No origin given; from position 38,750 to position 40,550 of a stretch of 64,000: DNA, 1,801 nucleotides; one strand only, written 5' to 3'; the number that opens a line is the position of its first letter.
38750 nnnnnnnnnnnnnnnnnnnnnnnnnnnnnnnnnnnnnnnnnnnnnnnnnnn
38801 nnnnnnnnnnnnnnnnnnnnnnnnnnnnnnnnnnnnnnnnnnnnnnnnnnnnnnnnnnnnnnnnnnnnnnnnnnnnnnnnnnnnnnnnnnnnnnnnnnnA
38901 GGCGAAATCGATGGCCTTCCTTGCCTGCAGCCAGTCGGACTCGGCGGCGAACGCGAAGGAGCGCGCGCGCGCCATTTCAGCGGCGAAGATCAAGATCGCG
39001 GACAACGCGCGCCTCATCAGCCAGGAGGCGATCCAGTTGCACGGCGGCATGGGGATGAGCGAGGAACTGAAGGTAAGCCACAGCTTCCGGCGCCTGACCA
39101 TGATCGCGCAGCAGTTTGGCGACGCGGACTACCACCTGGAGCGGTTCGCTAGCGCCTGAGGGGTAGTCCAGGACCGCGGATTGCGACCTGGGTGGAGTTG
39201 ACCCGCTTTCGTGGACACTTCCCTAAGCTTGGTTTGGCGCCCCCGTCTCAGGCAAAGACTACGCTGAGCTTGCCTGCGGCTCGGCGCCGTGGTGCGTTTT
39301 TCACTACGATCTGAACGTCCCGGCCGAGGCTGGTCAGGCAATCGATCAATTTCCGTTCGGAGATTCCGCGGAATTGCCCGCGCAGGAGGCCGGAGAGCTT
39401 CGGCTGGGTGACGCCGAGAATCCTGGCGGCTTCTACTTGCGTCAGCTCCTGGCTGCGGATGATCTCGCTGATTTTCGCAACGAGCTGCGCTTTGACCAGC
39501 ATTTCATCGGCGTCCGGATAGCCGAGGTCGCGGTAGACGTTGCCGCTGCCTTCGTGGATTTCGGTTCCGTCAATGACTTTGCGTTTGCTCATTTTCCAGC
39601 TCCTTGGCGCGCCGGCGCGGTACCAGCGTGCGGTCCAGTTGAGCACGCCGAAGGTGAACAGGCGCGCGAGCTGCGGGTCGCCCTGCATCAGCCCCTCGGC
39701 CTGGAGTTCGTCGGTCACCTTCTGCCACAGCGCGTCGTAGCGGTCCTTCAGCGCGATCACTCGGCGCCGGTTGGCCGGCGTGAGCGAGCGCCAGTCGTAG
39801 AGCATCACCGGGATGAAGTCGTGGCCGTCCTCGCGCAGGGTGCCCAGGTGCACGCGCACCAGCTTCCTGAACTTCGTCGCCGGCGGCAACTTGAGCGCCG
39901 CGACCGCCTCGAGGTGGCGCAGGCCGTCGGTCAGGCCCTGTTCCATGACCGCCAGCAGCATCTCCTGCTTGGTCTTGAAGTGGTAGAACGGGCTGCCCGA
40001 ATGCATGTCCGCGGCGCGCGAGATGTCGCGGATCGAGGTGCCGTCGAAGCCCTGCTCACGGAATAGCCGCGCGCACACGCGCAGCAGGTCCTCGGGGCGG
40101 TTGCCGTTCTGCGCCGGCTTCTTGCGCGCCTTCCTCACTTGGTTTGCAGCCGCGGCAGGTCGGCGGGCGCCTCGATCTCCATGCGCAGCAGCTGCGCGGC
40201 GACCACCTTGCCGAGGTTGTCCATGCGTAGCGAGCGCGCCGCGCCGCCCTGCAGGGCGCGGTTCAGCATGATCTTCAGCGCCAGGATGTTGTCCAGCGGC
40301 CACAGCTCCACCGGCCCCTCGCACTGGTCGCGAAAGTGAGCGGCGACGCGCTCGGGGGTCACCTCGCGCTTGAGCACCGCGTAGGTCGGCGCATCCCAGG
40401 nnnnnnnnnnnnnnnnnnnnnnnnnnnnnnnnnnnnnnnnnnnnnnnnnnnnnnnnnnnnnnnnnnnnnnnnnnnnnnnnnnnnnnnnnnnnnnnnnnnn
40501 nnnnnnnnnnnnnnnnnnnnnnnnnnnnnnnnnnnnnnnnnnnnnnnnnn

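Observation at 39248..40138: TetR regulator ORF with no stop codon reads in frame into an orphan HigA2-like XRE gene that has its own RBS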

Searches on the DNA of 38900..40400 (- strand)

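Call 23: search_rna_families(source=window, start=38900, end=40400, threshold=evalue, max_evalue=1)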
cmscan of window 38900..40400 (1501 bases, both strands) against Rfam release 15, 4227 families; matches with E-value up to 1: 0.
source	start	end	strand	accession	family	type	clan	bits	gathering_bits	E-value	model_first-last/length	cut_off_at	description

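Call 27: search_dna_similar(query=window:39140-39640:-, collection=plasmids, mode=distant, max_evalue=0.01, max_rows=15)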
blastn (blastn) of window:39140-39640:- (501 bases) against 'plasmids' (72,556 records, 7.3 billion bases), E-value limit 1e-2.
Records with a match: 33; places in all: 33; records where one place covers at least 80% of the query: 0.
Best place of each record, by identity: 80-90% 13; 60-80% 20.
By first word of the organism name: Xanthomonas 12; Xylella 5; Bradyrhizobium 5; Pseudomonas 4; Burkholderia 3; Pandoraea 2; Diaphorobacter 1; Citrobacter 1.
By predicted mobility (MOB-suite, as given by PLSDB): conjugative 19; mobilizable 8; non-mobilizable 6.
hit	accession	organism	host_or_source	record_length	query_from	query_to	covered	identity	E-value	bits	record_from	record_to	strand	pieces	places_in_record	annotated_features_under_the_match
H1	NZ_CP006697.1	Xylella fastidiosa subsp. sandyi Ann-1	-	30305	78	338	52%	71.3%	3e-28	133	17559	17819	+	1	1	helix-turn-helix transcriptional regulator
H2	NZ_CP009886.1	Xylella fastidiosa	Hibiscus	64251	78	338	52%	71.3%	3e-28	133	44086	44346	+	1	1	helix-turn-helix transcriptional regulator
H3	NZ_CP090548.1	Xylella fastidiosa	Olea,WGS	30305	78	338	52%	71.3%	3e-28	133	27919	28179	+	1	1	helix-turn-helix transcriptional regulator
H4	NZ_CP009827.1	Xylella fastidiosa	Plum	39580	78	335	51%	70.5%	2e-25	123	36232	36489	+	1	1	helix-turn-helix transcriptional regulator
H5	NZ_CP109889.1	Xylella fastidiosa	Coffea canephora,cell culture,Leaf ...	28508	78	338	52%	69.5%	5e-20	105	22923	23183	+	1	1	helix-turn-helix transcriptional regulator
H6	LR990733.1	Xanthomonas hydrangeae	Hydrangea arborescens,leaf spots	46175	92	338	49%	70.2%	1e-20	107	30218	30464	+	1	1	hypothetical protein (x2)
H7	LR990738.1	Xanthomonas hydrangeae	Hydrangea arborescens,leaf spots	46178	92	338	49%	70.2%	1e-20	107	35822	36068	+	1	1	hypothetical protein (x2)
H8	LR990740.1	Xanthomonas hydrangeae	Hydrangea arborescens,leaf spots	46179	92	338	49%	70.2%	1e-20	107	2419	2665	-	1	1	hypothetical protein (x2)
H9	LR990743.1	Xanthomonas hydrangeae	Hydrangea arborescens,leaf spots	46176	92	338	49%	70.2%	1e-20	107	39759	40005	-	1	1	hypothetical protein (x2)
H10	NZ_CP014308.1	Burkholderia sp. PAMC 26561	single cell,lichen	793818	88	338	50%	67.3%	9e-10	73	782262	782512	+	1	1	helix-turn-helix transcriptional regulator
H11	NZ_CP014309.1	Burkholderia sp. PAMC 26561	single cell,lichen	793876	88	338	50%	67.3%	9e-10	73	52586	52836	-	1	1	helix-turn-helix transcriptional regulator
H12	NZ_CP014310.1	Burkholderia sp. PAMC 26561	single cell,lichen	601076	88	338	50%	67.3%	9e-10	73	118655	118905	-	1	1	helix-turn-helix transcriptional regulator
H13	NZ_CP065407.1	Diaphorobacter sp. JS3051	whole organism,soil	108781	99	338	48%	67.8%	9e-10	72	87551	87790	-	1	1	helix-turn-helix transcriptional regulator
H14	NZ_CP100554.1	Pseudomonas hydrolytica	cell culture,wastewater treatment plant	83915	131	338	42%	68.9%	2e-11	78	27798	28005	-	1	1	helix-turn-helix transcriptional regulator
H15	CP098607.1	Pseudomonas mendocina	-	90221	131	338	42%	68.9%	2e-11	78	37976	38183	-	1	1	helix-turn-helix domain-containing protein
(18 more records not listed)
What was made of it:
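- Tried and rejected: Plasmid database search: only partial XRE matches at 67-71% identity in Xylella, Xanthomonas and Burkholderia plasmids, with no match to the flanks (call 27).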
